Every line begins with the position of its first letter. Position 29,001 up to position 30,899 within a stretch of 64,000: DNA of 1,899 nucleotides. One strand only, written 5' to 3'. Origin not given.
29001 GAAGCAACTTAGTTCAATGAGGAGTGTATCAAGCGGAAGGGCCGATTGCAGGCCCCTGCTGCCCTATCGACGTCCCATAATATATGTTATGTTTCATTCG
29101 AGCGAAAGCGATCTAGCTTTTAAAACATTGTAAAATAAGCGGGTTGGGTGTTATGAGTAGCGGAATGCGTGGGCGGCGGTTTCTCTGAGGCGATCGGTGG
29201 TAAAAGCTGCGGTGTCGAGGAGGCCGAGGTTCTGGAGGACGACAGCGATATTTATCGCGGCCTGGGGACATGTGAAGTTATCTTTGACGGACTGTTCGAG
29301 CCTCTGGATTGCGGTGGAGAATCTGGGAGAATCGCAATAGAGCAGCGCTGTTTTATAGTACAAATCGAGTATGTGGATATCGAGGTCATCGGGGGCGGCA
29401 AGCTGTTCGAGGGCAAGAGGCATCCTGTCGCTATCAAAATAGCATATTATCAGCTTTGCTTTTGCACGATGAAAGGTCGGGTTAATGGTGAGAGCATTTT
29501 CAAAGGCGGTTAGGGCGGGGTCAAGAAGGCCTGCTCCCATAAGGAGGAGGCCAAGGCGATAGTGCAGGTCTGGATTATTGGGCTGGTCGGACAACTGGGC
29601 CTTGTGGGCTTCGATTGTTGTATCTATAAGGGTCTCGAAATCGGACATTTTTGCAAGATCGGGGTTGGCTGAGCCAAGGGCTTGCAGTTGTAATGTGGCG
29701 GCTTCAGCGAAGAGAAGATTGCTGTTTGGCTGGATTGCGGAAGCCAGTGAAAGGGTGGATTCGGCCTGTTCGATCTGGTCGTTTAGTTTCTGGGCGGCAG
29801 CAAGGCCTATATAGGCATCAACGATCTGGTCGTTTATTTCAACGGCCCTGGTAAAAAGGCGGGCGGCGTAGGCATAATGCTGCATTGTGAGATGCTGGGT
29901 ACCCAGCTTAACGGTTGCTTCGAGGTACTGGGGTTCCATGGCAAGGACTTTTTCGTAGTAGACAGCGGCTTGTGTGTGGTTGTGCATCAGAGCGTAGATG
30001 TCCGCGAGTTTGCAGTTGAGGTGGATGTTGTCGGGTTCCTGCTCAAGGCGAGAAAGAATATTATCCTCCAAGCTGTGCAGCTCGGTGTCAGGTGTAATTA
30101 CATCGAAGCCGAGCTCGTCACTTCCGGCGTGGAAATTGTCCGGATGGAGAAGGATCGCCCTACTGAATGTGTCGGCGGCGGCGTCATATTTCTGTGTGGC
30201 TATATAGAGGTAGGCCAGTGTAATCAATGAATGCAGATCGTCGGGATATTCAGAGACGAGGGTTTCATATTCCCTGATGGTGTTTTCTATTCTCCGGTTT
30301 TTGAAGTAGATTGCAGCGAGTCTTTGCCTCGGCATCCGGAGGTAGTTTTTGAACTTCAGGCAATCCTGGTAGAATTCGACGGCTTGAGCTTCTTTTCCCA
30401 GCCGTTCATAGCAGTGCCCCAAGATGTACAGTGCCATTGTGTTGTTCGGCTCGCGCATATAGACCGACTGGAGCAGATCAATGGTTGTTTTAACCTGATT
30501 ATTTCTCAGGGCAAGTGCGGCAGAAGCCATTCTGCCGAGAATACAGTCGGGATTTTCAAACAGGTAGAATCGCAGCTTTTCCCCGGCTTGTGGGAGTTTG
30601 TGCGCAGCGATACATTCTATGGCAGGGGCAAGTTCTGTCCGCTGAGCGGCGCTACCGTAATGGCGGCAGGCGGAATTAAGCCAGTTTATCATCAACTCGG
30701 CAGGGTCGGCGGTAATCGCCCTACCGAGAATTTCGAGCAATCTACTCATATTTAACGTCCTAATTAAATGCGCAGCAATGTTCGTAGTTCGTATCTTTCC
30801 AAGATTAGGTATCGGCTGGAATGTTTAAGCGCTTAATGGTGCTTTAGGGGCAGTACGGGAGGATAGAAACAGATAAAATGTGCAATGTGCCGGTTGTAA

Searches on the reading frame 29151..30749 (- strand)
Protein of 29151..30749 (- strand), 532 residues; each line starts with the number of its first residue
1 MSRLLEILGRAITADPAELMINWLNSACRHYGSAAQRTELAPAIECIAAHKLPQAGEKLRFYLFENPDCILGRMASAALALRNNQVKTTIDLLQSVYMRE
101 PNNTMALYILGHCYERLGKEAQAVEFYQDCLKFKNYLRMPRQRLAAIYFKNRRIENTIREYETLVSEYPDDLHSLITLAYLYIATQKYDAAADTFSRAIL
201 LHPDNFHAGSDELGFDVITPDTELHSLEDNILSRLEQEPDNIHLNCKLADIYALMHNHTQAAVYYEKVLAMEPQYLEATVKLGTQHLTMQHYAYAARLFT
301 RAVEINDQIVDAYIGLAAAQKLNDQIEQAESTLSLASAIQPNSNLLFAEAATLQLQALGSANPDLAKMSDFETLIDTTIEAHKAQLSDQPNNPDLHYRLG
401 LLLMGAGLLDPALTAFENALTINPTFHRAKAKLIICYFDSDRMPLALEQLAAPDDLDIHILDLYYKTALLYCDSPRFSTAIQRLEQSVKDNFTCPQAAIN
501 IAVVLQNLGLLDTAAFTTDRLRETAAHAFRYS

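Call 51: search_protein_families(library=ncbifam, max_evalue=0.01, proteins=[window:29151-30749:-])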
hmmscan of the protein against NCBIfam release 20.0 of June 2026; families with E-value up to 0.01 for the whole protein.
window:29151-30749:- (532 aa): 29 families (the best 25 are shown)
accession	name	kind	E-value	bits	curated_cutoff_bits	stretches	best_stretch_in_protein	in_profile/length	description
NF040959.1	MamA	equivalog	1.4e-29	103.1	200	3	82-207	49-174/204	magnetosome protein MamA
TIGR02917.1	PEP_TPR_lipo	equivalog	4.8e-27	94.2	312.2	2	74-208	537-671/899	XrtA/PEP-CTERM system TPR-repeat protein PrsT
TIGR02521.1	type_IV_pilW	equivalog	4e-18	65.8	154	2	229-356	52-181/234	type IV pilus biogenesis/stability protein PilW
NF033758.1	gliding_GltE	equivalog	7.6e-18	64.7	225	1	100-347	82-327/411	adventurous gliding motility TPR repeat lipoprotein GltE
NF033920.0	C39_PA2778_fam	equivalog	3.3e-13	49.6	150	2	255-341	169-255/255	PA2778 family cysteine peptidase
TIGR00540.1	TPR_hemY_coli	hypoth_equivalog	1.3e-12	47.2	142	2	151-204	305-358/385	heme biosynthesis-associated TPR protein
NF033762.1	social_mot_Tgl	equivalog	2.7e-12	46.6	225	2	378-446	50-119/252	social motility TPR repeat lipoprotein Tgl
TIGR02552.1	LcrH_SycD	equivalog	1.9e-11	43.8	104.8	1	265-350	7-92/136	SycD/LcrH family type III secretion system chaperone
NF008757.0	PRK11788.1-5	equivalog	2e-11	43.7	363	2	243-356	181-295/388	lipopolysaccharide assembly protein LapB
NF047371.1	FlcA_CTERM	equivalog_domain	1.3e-10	40.4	300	2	266-426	337-506/646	periplasmic flagellar collar protein FlcA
NF008756.0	PRK11788.1-4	equivalog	3.4e-10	39.5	474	2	55-135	199-280/389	lipopolysaccharide assembly protein LapB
NF002725.1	PRK02603.1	equivalog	1.5e-09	38.1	143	0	463-511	74-122/173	photosystem I assembly protein Ycf3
TIGR02795.1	tol_pal_ybgF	equivalog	3.6e-09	37.2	90.1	0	97-171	32-109/119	tol-pal system protein YbgF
NF008755.0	PRK11788.1-3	equivalog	7e-09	35.5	430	1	77-205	187-314/388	lipopolysaccharide assembly protein LapB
NF052415.1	T3SS_chap_SctY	equivalog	2.8e-08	34.2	70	0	144-199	12-67/106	type III secretion apparatus assembly chaperone SctY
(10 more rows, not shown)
